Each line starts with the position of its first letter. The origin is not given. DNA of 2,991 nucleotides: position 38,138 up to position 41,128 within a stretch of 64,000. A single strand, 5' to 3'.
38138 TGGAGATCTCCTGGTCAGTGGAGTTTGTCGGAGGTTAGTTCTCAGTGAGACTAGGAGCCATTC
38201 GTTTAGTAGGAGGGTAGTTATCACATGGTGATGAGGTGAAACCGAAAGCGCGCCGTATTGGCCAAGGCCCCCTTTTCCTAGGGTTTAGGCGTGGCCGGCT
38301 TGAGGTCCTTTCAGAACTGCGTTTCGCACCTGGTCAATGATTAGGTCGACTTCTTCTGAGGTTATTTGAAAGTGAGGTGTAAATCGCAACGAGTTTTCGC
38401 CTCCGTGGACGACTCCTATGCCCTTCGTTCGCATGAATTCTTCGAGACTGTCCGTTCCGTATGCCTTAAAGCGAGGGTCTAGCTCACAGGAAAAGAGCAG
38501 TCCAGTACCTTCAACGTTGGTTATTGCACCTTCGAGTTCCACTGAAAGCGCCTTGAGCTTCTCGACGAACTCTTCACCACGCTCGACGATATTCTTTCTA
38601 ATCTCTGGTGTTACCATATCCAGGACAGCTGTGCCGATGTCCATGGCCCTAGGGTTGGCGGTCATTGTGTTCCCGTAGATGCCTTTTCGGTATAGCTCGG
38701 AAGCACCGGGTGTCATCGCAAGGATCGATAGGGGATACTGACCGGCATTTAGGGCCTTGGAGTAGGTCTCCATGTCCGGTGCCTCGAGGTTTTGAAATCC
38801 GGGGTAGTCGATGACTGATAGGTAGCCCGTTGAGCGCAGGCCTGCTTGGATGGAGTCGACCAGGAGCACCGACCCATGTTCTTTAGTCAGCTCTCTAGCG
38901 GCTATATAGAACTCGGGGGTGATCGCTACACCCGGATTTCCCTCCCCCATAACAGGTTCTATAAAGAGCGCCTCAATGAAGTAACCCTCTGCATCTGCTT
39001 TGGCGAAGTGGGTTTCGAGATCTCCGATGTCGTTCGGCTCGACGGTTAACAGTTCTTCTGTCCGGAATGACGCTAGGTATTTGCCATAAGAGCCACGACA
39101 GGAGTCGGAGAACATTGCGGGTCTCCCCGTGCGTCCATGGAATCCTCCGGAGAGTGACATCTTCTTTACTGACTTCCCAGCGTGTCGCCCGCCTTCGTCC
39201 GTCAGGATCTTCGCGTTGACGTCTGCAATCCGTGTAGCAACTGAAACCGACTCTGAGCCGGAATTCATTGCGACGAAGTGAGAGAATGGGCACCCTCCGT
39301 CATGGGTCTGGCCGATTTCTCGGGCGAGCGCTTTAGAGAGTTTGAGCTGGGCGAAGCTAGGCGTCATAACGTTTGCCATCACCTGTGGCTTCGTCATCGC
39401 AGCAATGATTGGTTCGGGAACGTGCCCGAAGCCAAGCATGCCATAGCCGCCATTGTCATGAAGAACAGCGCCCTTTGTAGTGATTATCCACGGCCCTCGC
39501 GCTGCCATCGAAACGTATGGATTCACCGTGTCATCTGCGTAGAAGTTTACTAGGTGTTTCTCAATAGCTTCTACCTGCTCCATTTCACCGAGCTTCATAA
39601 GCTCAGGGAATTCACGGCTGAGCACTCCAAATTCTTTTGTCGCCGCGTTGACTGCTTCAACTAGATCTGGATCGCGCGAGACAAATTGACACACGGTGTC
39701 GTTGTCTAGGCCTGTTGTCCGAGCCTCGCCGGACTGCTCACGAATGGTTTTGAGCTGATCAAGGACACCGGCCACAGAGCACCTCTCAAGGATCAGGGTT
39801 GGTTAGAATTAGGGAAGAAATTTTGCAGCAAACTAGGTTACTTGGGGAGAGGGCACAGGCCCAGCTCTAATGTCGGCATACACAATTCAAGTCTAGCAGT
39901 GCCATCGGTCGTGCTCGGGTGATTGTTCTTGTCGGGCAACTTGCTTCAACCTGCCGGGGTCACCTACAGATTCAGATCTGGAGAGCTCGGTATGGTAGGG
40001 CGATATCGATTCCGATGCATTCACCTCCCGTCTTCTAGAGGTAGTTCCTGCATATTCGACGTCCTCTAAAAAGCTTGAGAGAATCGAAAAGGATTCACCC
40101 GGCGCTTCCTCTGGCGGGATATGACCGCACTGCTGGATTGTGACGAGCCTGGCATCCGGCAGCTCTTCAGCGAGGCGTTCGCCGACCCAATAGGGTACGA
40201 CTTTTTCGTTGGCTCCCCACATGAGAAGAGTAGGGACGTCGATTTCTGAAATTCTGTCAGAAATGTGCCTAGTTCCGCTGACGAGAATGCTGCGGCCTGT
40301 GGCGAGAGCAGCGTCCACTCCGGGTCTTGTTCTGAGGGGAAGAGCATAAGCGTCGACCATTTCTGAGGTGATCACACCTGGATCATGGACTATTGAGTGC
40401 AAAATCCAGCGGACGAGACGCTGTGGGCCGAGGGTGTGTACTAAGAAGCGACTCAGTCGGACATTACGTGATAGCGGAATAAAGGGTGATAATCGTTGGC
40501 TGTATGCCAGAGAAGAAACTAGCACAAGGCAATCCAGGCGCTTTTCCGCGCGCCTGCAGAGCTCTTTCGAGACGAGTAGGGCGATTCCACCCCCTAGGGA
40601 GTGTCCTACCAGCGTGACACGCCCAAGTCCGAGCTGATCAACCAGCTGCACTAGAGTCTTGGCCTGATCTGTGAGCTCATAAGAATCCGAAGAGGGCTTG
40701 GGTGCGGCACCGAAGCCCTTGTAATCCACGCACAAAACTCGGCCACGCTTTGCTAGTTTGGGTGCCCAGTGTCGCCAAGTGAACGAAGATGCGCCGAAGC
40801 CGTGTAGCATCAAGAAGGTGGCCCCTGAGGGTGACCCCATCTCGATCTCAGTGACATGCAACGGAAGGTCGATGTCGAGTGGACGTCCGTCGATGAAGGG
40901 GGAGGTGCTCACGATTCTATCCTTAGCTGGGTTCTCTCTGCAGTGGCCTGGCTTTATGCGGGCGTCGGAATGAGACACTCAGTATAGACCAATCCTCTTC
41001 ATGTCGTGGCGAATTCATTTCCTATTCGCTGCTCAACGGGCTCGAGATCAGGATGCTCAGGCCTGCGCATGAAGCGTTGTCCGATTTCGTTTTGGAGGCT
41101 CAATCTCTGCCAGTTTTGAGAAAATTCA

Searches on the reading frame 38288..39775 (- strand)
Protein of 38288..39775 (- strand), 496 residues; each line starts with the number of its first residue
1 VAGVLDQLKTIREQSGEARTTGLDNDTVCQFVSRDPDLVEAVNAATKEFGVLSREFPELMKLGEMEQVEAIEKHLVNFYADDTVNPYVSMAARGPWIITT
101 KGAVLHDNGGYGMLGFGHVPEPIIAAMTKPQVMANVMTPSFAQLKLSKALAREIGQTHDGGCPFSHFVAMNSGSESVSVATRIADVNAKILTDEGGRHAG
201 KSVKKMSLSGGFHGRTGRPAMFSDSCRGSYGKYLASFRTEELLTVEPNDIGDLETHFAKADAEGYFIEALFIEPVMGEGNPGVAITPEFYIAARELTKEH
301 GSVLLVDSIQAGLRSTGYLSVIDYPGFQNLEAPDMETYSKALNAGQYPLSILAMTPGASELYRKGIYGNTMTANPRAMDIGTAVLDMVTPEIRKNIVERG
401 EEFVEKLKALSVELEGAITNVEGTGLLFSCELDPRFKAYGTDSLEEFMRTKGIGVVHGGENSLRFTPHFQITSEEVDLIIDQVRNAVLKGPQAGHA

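Call 56: search_protein_families(library=pfam, proteins=[window:38288-39775:-], max_evalue=0.00001)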
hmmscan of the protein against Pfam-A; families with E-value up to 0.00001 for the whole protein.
window:38288-39775:- (496 aa): 1 family
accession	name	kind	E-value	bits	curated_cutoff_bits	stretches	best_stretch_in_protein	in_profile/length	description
PF00202.27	Aminotran_3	-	1.3e-40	139.8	30.5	1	86-486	10-402/403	Aminotransferase class-III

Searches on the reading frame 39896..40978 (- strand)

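Call 56: search_protein_families(library=pfam, proteins=[window:39896-40978:-], max_evalue=0.00001)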
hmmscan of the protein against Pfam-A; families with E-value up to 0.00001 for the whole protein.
window:39896-40978:- (361 aa): 4 families
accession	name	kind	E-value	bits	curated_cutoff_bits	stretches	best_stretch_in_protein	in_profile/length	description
PF00561.26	Abhydrolase_1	-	1.1e-31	110.9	25.8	1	54-293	2-245/245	alpha/beta hydrolase fold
PF12697.13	Abhydrolase_6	-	3.6e-26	93.6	26.3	1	56-295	2-212/217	Alpha/beta hydrolase family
PF12146.15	Hydrolase_4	-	1.2e-18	67.7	27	1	53-286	5-232/239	Serine aminopeptidase, S33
PF00975.26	Thioesterase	-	9.8e-09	36.2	26.4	1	56-155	4-101/226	Thioesterase domain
